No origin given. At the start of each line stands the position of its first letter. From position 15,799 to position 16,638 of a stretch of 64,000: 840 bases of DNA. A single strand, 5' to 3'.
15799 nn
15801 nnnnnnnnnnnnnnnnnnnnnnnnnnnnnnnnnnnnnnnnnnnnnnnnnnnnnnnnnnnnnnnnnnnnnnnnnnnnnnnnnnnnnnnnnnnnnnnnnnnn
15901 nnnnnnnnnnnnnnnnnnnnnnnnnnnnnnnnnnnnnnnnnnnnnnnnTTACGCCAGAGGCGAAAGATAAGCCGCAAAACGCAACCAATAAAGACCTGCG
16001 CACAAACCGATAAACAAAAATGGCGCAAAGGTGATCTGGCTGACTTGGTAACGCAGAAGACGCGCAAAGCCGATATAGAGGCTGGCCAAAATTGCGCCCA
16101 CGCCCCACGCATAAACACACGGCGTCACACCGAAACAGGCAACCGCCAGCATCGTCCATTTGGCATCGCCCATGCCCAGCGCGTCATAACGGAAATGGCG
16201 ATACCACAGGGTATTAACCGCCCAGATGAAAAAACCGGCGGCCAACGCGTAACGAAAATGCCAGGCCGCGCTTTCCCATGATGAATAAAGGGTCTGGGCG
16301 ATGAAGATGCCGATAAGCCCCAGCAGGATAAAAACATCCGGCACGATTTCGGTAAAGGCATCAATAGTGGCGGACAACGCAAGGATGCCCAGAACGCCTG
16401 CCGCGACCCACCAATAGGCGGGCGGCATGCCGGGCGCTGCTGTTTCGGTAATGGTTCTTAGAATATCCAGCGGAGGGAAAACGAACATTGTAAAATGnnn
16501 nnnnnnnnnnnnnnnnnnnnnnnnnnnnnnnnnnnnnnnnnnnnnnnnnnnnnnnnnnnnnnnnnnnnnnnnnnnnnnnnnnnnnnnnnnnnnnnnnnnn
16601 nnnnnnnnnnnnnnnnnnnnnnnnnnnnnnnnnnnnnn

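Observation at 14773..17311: Orphan prepilin peptidase with an atypical pilin-like substrate, a CPYCG zinc-finger miniprotein and two tandem low-complexity proteins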

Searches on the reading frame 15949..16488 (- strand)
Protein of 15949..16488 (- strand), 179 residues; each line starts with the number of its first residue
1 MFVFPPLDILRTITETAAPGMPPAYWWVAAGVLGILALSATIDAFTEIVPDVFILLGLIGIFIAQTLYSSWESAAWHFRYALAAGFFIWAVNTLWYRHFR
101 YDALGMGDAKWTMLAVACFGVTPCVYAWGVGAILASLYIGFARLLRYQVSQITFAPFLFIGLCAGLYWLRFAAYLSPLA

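Call 3: search_protein_families(library=pfam, proteins=[window:15949-16488:-], max_evalue=0.1)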
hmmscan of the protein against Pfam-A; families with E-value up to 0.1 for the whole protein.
window:15949-16488:- (179 aa): 1 family
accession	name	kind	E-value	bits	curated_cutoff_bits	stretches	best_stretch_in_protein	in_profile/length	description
PF01478.23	Peptidase_A24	-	2.3e-07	31.7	26.5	1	33-138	4-102/104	Type IV leader peptidase family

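Call 4: search_protein_families(library=ncbifam, proteins=[window:15949-16488:-], max_evalue=0.1)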
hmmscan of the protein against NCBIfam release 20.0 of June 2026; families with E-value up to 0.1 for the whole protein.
window:15949-16488:- (179 aa): 1 family
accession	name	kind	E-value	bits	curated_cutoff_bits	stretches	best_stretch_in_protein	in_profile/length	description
NF038069.1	blaIDC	exception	0.076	11.9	850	1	7-65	162-221/395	IDC family class C beta-lactamase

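Call 69: search_solved_structures(query=window:15949-16488:-, max_evalue=10, show_alignments=1)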
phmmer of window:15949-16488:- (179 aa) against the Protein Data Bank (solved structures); distinct sequences matched with E-value up to 10: 0.
